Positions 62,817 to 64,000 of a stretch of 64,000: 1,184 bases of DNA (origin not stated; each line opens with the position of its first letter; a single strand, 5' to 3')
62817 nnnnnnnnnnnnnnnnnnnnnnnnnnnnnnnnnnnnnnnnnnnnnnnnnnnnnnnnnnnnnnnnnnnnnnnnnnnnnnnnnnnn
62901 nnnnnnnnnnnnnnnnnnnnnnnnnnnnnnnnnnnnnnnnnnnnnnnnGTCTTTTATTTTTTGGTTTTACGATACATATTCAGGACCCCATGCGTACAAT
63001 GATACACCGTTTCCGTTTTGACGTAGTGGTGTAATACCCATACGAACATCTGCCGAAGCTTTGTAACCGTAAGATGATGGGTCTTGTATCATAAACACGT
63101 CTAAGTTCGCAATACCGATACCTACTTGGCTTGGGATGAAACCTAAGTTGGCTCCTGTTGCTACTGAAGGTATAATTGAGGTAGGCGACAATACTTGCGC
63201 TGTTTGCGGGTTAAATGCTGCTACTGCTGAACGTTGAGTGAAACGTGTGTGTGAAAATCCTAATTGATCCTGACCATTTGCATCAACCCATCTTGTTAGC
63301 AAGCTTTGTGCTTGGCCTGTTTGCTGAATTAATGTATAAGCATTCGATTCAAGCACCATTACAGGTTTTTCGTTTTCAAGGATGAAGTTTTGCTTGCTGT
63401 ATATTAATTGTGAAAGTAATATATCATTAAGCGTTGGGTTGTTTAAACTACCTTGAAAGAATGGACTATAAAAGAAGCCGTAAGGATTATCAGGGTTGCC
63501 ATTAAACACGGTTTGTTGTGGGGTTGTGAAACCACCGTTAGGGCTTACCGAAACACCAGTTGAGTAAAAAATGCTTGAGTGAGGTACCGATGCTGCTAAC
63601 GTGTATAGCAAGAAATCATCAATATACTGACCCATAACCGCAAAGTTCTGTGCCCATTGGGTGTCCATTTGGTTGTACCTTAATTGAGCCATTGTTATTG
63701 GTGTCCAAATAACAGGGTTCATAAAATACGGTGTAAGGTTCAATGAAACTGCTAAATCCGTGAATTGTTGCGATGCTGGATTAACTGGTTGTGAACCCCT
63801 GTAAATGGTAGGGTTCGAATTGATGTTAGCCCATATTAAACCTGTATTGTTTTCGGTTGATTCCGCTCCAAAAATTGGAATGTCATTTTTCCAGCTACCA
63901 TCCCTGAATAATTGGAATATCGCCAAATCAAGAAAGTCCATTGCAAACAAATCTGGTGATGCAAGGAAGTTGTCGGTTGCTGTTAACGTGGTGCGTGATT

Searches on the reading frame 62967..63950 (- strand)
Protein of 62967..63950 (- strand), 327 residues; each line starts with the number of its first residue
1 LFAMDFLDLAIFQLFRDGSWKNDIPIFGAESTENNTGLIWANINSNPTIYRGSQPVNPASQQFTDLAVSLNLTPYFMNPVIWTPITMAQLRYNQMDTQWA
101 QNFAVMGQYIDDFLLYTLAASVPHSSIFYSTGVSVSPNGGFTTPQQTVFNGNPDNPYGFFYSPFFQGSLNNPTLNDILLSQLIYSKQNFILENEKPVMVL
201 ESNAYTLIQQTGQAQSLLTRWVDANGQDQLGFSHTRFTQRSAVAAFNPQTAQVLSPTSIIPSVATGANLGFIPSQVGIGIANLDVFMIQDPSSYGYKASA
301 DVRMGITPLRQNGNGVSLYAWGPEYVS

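Call 46: find_encoding_contigs(protein=window:62967-63950:-, flank=10000, max_places=1)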
Protein window:62967-63950:- (327 aa): no gene with exactly this product is on record in the collection.
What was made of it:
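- Tried and rejected: A look-up meant to extend the contig beyond the right end of the window found no record (call 46).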

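Call 62: search_protein_families(library=phrogs, proteins=[window:62967-63950:-], max_evalue=0.01)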
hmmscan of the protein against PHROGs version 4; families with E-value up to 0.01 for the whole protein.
window:62967-63950:- (327 aa): 0 families
